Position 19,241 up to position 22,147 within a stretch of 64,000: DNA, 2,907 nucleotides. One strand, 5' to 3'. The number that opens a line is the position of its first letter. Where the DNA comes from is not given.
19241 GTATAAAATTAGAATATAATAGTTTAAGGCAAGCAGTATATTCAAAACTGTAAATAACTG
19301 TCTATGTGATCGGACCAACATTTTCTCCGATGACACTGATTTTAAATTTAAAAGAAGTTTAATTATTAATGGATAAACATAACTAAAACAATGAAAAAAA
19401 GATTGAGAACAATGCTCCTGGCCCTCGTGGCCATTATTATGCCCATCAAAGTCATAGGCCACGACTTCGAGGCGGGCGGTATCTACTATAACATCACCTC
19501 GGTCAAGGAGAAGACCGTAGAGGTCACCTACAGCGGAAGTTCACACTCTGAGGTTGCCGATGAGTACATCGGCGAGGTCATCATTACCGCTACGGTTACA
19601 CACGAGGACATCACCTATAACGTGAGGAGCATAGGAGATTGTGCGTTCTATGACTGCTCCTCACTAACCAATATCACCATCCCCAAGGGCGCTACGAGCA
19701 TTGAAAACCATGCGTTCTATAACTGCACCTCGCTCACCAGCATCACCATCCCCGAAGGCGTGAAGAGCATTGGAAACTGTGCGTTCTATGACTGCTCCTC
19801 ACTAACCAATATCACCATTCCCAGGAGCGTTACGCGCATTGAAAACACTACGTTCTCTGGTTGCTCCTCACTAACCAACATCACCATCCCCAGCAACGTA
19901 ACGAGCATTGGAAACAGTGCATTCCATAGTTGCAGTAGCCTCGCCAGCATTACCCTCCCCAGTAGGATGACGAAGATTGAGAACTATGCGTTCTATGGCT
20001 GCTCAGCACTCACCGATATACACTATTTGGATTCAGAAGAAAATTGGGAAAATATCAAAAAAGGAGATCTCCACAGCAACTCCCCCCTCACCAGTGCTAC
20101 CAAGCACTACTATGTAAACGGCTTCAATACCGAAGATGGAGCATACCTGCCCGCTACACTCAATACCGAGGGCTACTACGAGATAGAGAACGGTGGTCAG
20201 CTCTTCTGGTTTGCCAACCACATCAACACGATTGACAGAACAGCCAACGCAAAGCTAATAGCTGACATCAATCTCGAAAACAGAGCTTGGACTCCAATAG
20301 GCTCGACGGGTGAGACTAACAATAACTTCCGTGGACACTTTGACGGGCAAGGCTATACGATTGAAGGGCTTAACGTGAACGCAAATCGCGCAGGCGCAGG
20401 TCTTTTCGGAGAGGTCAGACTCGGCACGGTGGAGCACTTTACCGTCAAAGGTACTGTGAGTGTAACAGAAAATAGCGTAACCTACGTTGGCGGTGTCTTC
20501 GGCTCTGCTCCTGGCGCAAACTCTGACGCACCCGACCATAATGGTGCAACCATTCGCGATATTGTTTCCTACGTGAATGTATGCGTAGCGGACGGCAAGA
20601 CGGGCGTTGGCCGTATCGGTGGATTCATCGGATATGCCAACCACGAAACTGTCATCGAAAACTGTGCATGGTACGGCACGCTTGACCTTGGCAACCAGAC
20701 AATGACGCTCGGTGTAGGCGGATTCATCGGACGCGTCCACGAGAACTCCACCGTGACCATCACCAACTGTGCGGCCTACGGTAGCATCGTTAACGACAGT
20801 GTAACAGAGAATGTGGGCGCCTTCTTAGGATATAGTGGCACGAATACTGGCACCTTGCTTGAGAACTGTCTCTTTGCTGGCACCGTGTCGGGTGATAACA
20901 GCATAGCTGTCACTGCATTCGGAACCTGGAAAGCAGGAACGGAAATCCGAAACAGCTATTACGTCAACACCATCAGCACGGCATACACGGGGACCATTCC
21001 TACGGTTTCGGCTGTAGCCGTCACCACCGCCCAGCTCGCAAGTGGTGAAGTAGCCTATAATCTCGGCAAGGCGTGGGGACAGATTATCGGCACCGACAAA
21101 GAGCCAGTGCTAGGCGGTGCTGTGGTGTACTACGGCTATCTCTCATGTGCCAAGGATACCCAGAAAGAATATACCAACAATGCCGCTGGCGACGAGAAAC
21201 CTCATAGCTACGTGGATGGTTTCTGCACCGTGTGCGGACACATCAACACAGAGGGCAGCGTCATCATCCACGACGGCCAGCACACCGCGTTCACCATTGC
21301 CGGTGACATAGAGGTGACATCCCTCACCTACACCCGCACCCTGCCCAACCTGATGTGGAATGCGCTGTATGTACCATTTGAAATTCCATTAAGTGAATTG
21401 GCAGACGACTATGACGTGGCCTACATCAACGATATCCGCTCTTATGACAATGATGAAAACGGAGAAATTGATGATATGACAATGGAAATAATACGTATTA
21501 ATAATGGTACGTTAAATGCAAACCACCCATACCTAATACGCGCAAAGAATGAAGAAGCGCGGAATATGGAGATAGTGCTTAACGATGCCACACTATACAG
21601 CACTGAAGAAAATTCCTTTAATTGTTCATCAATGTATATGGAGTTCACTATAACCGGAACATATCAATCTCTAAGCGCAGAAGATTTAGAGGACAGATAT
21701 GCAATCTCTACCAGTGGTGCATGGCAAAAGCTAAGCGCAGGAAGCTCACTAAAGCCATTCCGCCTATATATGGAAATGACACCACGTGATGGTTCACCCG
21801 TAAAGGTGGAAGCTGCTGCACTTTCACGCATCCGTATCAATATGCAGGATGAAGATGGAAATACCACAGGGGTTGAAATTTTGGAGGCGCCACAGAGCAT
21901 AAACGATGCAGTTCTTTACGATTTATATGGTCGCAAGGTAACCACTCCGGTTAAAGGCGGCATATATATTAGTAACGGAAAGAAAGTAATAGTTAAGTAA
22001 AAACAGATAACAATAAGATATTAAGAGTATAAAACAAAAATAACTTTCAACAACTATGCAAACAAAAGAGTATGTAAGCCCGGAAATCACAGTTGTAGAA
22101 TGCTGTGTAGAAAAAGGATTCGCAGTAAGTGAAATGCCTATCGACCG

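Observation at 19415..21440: Surface-protein gene is a compositional chimera: a GC-rich ~2-kb core inside AT-rich native ends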

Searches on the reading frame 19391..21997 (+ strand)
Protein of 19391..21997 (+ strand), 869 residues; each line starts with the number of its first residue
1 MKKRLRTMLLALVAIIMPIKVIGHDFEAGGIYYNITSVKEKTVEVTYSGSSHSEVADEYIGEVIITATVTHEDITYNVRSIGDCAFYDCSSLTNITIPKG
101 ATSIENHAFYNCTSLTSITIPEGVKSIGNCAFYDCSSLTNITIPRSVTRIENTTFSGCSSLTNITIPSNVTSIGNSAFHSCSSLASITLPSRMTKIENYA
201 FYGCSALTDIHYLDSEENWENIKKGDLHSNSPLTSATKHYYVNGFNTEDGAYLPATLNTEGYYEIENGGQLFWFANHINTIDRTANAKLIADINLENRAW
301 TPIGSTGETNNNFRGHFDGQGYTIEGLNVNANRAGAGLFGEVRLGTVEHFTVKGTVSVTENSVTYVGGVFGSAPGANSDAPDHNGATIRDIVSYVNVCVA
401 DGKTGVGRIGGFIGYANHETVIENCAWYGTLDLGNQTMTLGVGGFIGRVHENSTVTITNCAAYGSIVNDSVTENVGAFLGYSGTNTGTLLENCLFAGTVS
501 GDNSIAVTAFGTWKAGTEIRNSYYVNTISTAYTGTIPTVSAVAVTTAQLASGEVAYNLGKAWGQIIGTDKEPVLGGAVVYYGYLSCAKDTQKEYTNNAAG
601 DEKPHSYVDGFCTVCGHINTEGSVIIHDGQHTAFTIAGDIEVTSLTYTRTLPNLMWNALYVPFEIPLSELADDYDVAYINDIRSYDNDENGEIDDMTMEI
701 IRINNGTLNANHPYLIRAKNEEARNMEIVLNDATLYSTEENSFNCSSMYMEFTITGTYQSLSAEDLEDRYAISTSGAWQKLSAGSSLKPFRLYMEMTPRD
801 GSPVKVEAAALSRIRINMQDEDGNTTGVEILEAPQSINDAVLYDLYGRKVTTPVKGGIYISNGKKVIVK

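Call 3: search_protein_families(library=pfam, proteins=[window:19391-21997:+], max_evalue=0.01)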
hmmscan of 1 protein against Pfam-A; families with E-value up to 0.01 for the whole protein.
window:19391-21997:+ (869 aa): 2 families
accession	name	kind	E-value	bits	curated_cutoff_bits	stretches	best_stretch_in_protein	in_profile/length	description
PF13306.12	LRR_5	-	8.9e-53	178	27.7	2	125-225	1-96/127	BspA type Leucine rich repeat region (6 copies)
PF13855.12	LRR_8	-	1e-06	28.9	27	0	147-189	13-56/61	Leucine rich repeat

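Call 4: search_protein_families(library=ncbifam, proteins=[window:19391-21997:+], max_evalue=0.01)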
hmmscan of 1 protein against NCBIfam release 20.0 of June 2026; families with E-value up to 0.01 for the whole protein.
window:19391-21997:+ (869 aa): 3 families
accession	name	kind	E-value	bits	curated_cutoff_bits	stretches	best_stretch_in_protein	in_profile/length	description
NF047961.1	adhesin_HupY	equivalog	4.6e-16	58.1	1250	1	61-243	180-352/978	leucine-rich repeat adhesin HupY/LrrG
NF045861.1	glide_Gli349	exception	2.4e-15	54.3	1750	2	62-142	2672-2750/3169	gliding machinery surface structure protein Gli349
TIGR02167.2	Liste_lipo_26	repeat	5.2e-10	38.9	30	0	154-167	1-14/26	PARCEL repeat-containing surface protein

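Call 11: find_homologous_proteins(query=window:19391-21997:+, region=1-869)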
Query window:19391-21997:+, residues 1-869 (869 aa): 7657 proteins with E <= 0.001 among 8000 candidates; the best 120 are listed.
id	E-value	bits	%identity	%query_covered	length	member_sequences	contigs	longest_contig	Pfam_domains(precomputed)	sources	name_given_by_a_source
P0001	0.0e+0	1852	94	100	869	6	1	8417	PF13306.13,PF13855.13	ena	-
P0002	0.0e+0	1225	55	91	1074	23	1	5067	PF13306.13,PF13855.13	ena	-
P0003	0.0e+0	1169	48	91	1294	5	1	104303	PF13306.13,PF12799.14,PF13855.13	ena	-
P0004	0.0e+0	1064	48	89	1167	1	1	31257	PF13306.13,PF13855.13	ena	-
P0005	0.0e+0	1043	46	92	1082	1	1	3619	PF13306.13,PF13855.13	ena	-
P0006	1.3e-291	988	47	92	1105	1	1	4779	PF13306.13,PF13855.13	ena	-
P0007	5.6e-288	976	45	91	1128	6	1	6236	PF13306.13,PF13855.13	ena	-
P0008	2.8e-284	964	53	38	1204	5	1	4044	PF13306.13,PF13855.13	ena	-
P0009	1.5e-270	918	47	98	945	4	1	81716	PF13306.13,PF13855.13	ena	-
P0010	4.3e-269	913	47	91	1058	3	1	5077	PF13306.13,PF13855.13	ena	-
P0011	2.5e-268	911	49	89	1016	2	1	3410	PF13306.13,PF13855.13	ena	-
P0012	8.8e-266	902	45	91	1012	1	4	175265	PF13306.13,PF13855.13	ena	-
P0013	3.7e-265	900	45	91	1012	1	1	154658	PF13306.13,PF13855.13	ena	-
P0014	4.5e-263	893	51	73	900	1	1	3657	PF13306.13,PF13855.13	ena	-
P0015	4.0e-261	887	51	24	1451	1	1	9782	PF13306.13,PF12415.15,PF13855.13,PF23952.2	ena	-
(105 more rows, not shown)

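Call 12: find_encoding_contigs(protein=P0001, flank=10000, max_places=6)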
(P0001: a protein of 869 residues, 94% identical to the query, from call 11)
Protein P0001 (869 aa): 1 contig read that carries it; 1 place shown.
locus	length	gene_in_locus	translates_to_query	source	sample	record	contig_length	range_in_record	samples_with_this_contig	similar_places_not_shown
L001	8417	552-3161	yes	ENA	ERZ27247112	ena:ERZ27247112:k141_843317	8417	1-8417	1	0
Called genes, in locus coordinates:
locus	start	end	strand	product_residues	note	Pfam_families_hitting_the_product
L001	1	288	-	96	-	?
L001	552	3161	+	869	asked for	PF13306:LRR_5, PF13855:LRR_8 (faint), PF13306:LRR_5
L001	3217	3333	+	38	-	-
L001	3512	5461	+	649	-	PF19529:DUF6057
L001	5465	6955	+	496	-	PF26550:Tricorn_2nd (faint), PF07676:PD40 (faint), PF26549:Tricorn_N (weak)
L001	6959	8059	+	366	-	PF01520:Amidase_3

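Call 13: find_encoding_contigs(protein=P0003, flank=10000, max_places=3)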
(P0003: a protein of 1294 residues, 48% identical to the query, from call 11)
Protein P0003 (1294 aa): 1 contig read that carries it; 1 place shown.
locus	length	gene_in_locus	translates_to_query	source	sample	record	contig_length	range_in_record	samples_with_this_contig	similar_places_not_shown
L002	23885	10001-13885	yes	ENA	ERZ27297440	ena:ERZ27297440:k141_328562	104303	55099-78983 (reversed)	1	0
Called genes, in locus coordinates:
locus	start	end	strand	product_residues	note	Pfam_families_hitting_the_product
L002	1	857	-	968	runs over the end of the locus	PF14200:RicinB_lectin_2 (faint), PF02838:Glyco_hydro_20b, PF00728:Glyco_hydro_20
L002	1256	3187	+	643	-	PF00270:DEAD, PF00271:Helicase_C, PF28538:Helicase_helical, PF03880:DbpA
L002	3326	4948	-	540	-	-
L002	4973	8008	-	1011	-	PF12895:ANAPC3 (faint), PF21545:T7SS_EccA1_N (faint), PF13432:TPR_16 (weak), PF13424:TPR_12 (weak), PF00515:TPR_1 (weak), PF07719:TPR_2 (weak), PF13432:TPR_16 (weak), PF13525:YfiO (weak), +6 more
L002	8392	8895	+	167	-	PF00578:AhpC-TSA, PF08534:Redoxin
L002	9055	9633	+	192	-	PF00210:Ferritin, PF02915:Rubrerythrin, PF23458:DUF7130 (faint), PF21349:RUBY_RBDX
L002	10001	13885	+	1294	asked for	PF12799:LRR_4 (faint), PF13306:LRR_5, PF13855:LRR_8 (faint), PF13306:LRR_5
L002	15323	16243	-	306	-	PF00294:PfkB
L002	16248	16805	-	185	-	PF18306:LDcluster4, PF03641:Lysine_decarbox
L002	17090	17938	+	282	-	PF01734:Patatin, PF19890:DUF6363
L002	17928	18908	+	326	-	PF04131:NanE (faint), PF01207:Dus, PF01180:DHO_dh (faint)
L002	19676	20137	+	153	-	PF11396:PepSY_like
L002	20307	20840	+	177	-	PF00588:SpoU_methylase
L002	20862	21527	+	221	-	PF04140:ICMT, PF04191:PEMT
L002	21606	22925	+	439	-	PF11013:DUF2851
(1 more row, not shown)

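Call 14: find_encoding_contigs(protein=P0009, flank=10000, max_places=3)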
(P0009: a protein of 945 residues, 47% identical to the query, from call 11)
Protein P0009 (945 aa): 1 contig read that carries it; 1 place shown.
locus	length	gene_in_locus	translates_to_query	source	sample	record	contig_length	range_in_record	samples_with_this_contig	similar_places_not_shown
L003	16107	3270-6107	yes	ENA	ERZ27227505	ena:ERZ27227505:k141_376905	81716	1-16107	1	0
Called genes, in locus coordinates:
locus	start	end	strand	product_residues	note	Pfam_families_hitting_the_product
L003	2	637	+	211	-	?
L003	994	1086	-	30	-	PF20096:DUF6486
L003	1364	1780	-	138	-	PF00216:Bac_DNA_binding (faint), PF18291:HU-HIG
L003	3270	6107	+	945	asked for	PF13306:LRR_5, PF13855:LRR_8 (faint), PF13306:LRR_5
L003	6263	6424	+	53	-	-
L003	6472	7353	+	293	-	PF00717:Peptidase_S24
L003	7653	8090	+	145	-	-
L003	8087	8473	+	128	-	-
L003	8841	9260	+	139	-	PF08291:Peptidase_M15_3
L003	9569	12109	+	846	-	-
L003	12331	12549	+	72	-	PF14053:DUF4248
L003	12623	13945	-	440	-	PF01103:Omp85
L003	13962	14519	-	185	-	PF05656:DUF805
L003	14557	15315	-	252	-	-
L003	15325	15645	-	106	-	PF01883:FeS_assembly_P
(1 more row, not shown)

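Call 18: find_encoding_contigs(protein=P0002, flank=10000, max_places=3)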
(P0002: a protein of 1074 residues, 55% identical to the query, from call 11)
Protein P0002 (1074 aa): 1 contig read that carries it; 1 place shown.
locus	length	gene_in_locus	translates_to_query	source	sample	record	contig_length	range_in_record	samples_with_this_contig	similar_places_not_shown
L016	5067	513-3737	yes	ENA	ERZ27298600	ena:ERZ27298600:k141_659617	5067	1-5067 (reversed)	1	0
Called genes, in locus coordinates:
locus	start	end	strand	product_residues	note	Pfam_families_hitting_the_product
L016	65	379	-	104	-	-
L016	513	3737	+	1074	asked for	PF13306:LRR_5, PF13855:LRR_8 (faint), PF13306:LRR_5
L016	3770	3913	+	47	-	-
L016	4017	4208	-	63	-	-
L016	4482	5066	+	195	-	?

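Call 21: find_homologous_proteins(query=window:19391-21997:+, region=655-869)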
Query window:19391-21997:+, residues 655-869 (215 aa): 679 proteins with E <= 0.001 among 1797 candidates; the best 120 are listed.
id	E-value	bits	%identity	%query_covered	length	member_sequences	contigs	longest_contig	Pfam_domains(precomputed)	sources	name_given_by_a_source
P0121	2.2e-127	440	94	100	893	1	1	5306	-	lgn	-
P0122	7.9e-127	439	94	100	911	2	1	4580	-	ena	-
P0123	9.4e-127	438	93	100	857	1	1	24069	-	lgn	-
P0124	1.9e-126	437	93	100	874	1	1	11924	-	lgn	-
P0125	3.7e-126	436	93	100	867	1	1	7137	-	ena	-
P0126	1.0e-125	435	93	100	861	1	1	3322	-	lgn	-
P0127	1.5e-125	434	93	100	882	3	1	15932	-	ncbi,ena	-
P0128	2.7e-125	434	93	100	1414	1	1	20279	PF09479.17,PF13306.13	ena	-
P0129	5.5e-125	433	93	100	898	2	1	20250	-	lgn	-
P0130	9.2e-125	432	93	100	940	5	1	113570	PF09479.17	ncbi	-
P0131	9.6e-125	432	93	100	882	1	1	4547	-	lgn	-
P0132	2.1e-124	431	93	100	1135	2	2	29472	PF13306.13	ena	-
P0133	3.9e-124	430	93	100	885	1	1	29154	-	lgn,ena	-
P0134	4.2e-124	430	92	100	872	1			-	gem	-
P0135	4.3e-124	430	92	100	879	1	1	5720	-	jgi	-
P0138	1.0e-123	428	92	100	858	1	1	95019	-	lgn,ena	-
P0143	5.6e-123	426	92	100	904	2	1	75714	-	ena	-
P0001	5.6e-122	423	91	100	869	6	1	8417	PF13306.13,PF13855.13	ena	-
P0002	8.3e-99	347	72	100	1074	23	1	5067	PF13306.13,PF13855.13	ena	-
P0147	1.4e-96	340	70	100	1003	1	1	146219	-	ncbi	-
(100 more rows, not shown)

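Call 24: find_encoding_contigs(protein=P0138, flank=8000, max_places=2)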
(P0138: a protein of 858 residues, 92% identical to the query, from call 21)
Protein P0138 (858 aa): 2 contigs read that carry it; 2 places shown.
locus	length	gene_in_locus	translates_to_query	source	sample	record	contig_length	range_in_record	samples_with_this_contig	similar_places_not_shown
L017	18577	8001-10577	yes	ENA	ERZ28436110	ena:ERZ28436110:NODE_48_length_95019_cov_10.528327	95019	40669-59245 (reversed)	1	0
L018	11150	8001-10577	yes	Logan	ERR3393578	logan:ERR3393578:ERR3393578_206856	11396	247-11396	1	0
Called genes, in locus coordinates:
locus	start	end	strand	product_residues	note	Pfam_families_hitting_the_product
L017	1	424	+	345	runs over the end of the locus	PF03590:AsnA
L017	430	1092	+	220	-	PF03167:UDG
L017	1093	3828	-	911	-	PF19838:LptD_2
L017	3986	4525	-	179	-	PF01966:HD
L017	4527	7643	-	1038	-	PF02837:Glyco_hydro_2_N, PF00703:Glyco_hydro_2, PF02836:Glyco_hydro_2_C, PF16353:LacZ_4, PF02929:Bgal_small_N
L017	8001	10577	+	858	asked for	-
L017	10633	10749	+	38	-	-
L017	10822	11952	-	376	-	PF00255:GSHPx (faint), PF08534:Redoxin, PF00578:AhpC-TSA, PF00085:Thioredoxin, PF13098:Thioredoxin_2 (weak), PF13905:Thioredoxin_8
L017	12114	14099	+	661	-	PF19529:DUF6057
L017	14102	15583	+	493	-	PF26550:Tricorn_2nd (faint), PF26549:Tricorn_N (weak), PF07676:PD40 (weak)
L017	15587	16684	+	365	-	PF01520:Amidase_3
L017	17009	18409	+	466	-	PF11490:DNA_pol3_a_NII (faint), PF11638:DnaA_N, PF00308:Bac_DnaA, PF13401:AAA_22 (faint), PF08299:Bac_DnaA_C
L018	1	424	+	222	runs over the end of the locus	?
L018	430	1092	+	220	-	PF03167:UDG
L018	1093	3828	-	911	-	PF19838:LptD_2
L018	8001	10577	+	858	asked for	-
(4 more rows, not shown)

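Call 25: find_encoding_contigs(protein=P0130, flank=8000, max_places=2)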
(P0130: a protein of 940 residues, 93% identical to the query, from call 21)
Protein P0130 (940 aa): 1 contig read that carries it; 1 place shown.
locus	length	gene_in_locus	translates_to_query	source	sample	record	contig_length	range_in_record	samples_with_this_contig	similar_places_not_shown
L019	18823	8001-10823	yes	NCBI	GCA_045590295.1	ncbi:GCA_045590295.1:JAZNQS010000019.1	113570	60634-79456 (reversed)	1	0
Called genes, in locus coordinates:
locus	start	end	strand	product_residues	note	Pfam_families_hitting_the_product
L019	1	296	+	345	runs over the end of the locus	PF03590:AsnA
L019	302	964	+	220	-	PF03167:UDG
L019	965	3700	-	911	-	PF19838:LptD_2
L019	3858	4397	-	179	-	PF01966:HD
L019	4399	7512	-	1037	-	PF02837:Glyco_hydro_2_N, PF00703:Glyco_hydro_2, PF02836:Glyco_hydro_2_C, PF16353:LacZ_4, PF02929:Bgal_small_N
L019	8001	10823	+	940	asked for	PF09479:Flg_new (faint)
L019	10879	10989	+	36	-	-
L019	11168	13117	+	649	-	PF19529:DUF6057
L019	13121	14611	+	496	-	PF26550:Tricorn_2nd (faint), PF07676:PD40 (faint), PF26549:Tricorn_N (weak)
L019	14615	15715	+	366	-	PF01520:Amidase_3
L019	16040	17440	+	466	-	PF11490:DNA_pol3_a_NII (weak), PF11638:DnaA_N, PF00308:Bac_DnaA, PF13401:AAA_22 (faint), PF08299:Bac_DnaA_C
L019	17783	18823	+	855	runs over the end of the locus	PF00317:Ribonuc_red_lgN (weak), PF02867:Ribonuc_red_lgC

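Call 26: find_encoding_contigs(protein=P0128, flank=8000, max_places=2)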
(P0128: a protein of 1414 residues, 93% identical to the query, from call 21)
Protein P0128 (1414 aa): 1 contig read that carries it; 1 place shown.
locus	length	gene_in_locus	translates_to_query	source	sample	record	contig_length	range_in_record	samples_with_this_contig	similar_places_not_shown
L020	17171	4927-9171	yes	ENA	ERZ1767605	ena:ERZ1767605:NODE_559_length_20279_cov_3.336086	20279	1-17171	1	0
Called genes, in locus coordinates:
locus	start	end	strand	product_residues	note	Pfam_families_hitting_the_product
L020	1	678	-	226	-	?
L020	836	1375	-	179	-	PF01966:HD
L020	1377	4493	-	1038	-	PF02837:Glyco_hydro_2_N, PF00703:Glyco_hydro_2, PF02836:Glyco_hydro_2_C, PF16353:LacZ_4, PF02929:Bgal_small_N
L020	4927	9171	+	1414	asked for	PF09479:Flg_new (faint), PF13306:LRR_5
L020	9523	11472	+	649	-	PF19529:DUF6057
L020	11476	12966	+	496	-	PF26550:Tricorn_2nd (faint), PF07676:PD40 (faint), PF26549:Tricorn_N (weak)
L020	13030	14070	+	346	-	PF01520:Amidase_3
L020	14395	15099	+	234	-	PF11490:DNA_pol3_a_NII (weak), PF11638:DnaA_N, PF00308:Bac_DnaA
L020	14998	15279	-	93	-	PF18941:DUF5688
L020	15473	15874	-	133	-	-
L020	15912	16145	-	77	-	-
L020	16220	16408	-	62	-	-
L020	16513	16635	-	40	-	-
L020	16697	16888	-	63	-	-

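Call 27: find_encoding_contigs(protein=P0143, flank=8000, max_places=2)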
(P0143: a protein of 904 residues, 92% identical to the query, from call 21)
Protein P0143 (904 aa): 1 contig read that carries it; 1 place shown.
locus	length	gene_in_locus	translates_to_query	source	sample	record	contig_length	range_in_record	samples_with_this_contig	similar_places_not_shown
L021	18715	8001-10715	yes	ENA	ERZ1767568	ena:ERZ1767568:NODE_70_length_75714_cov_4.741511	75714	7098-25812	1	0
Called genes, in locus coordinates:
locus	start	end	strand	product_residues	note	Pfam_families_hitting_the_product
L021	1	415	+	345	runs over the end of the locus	PF03590:AsnA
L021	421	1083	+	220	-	PF03167:UDG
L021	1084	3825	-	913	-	PF19838:LptD_2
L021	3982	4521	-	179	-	PF01966:HD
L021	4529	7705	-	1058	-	PF02837:Glyco_hydro_2_N, PF00703:Glyco_hydro_2, PF02836:Glyco_hydro_2_C, PF16353:LacZ_4, PF02929:Bgal_small_N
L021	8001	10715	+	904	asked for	-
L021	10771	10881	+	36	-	-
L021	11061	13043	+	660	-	PF19529:DUF6057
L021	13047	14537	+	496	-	PF26550:Tricorn_2nd (faint), PF26549:Tricorn_N (faint), PF07676:PD40 (faint)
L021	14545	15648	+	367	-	PF01520:Amidase_3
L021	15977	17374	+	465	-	PF11638:DnaA_N, PF00308:Bac_DnaA, PF13401:AAA_22 (faint), PF08299:Bac_DnaA_C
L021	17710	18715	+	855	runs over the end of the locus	PF00317:Ribonuc_red_lgN (weak), PF02867:Ribonuc_red_lgC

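Call 33: find_related_loci(query=window:19391-21997:+, collection=genome_contigs, flank=6000)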
Query window:19391-21997:+ (869 aa) in genome_contigs; peptide patterns used: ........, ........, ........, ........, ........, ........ (x = any residue, [..] = any of these).
52 stretches matched a pattern; 5 encode a relative of the query (tblastn E <= 1e-3); 5 distinct loci.
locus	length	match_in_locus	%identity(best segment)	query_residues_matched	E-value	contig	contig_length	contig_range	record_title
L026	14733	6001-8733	78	1-869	6e-133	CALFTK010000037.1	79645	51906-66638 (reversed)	MAG TPA_asm: uncultured Bacteroidales bacterium isolate SRR6425821_bin.80_CONCOCT_v1.1_MAG genome assembly, contig: ERZ1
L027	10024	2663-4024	42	69-263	1e-37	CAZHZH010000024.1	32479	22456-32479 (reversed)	MAG TPA_asm: uncultured Bacteroidaceae bacterium isolate SRP225648_co1_97 genome assembly, contig: NODE_2768_length_3247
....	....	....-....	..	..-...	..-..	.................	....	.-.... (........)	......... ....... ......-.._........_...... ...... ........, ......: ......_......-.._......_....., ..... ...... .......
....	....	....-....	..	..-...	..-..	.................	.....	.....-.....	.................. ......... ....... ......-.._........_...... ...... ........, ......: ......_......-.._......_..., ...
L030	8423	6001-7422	31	8-215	3e-19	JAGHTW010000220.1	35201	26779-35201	MAG: Candidatus Prevotella equi isolate E4_23 c_000000130996, whole genome shotgun sequence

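Call 39: search_protein_families(library=pfam, proteins=[P0138, P0130, P0128], max_evalue=1)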
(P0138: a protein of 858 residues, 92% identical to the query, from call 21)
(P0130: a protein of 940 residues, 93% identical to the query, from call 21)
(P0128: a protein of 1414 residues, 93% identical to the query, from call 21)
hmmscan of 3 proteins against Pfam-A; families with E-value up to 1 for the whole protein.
P0138 (858 aa): 1 family
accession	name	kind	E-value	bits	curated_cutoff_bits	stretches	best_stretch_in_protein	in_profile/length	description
PF09479.16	Flg_new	-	0.00013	22.4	27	1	433-498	1-64/65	Listeria-Bacteroides repeat domain (List_Bact_rpt)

P0130 (940 aa): 1 family
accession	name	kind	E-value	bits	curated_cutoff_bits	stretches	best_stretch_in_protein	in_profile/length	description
PF09479.16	Flg_new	-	2.3e-07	31.3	27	1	501-564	1-64/65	Listeria-Bacteroides repeat domain (List_Bact_rpt)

P0128 (1414 aa): 3 families
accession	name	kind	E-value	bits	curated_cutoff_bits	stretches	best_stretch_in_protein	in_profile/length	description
PF13306.12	LRR_5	-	2.4e-30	105.5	27.7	1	1013-1126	11-122/127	BspA type Leucine rich repeat region (6 copies)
PF09479.16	Flg_new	-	2.3e-08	34.5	27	1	305-368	1-64/65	Listeria-Bacteroides repeat domain (List_Bact_rpt)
PF16405.10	DUF5013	-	0.098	13.2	28.5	0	298-334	41-76/149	Domain of unknown function (DUF5013)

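Call 40: find_encoding_contigs(protein=P0147, flank=8000, max_places=2)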
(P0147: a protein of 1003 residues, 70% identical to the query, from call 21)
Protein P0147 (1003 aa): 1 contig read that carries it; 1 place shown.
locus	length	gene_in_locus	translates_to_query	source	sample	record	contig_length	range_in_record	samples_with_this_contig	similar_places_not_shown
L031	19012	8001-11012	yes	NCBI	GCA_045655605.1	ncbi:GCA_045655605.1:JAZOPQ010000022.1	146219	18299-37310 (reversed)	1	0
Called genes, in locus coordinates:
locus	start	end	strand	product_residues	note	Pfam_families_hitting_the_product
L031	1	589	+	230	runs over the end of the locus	PF01569:PAP2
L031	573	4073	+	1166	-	PF17139:DUF5112, PF17140:DUF5113, PF02518:HATPase_c, PF17140:DUF5113 (weak)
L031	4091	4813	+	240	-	PF00072:Response_reg, PF19355:DUF5932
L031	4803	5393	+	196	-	PF03806:ABG_transport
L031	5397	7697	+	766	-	PF00580:UvrD-helicase, PF01443:Viral_helicase1 (faint), PF13245:AAA_19, PF13604:AAA_30 (faint), PF13361:UvrD_C, PF13087:AAA_12 (weak), PF13538:UvrD_C_2, PF21196:PcrA_UvrD_tudor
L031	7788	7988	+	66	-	-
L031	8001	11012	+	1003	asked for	-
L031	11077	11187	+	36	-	-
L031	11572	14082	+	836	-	PF00521:DNA_topoisoIV, PF03989:DNA_gyraseA_C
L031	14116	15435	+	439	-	PF13428:TPR_14 (faint), PF00515:TPR_1 (faint), PF13414:TPR_11 (faint)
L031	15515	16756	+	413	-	-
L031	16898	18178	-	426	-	PF00464:SHMT, PF00155:Aminotran_1_2 (weak)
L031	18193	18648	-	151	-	PF01948:PyrI, PF02748:PyrI_C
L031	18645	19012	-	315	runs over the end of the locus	PF02729:OTCace_N, PF00185:OTCace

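Call 44: search_protein_families(library=ncbifam, proteins=[P0138], max_evalue=1)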
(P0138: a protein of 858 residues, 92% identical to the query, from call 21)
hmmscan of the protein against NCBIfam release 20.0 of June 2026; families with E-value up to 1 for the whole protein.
P0138 (858 aa): 1 family
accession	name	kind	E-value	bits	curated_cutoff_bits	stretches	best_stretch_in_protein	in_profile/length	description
TIGR04203.1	RPT_S_cricet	repeat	0.36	11.1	60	1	528-544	21-37/38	TIGR04203-type repeat-containing surface protein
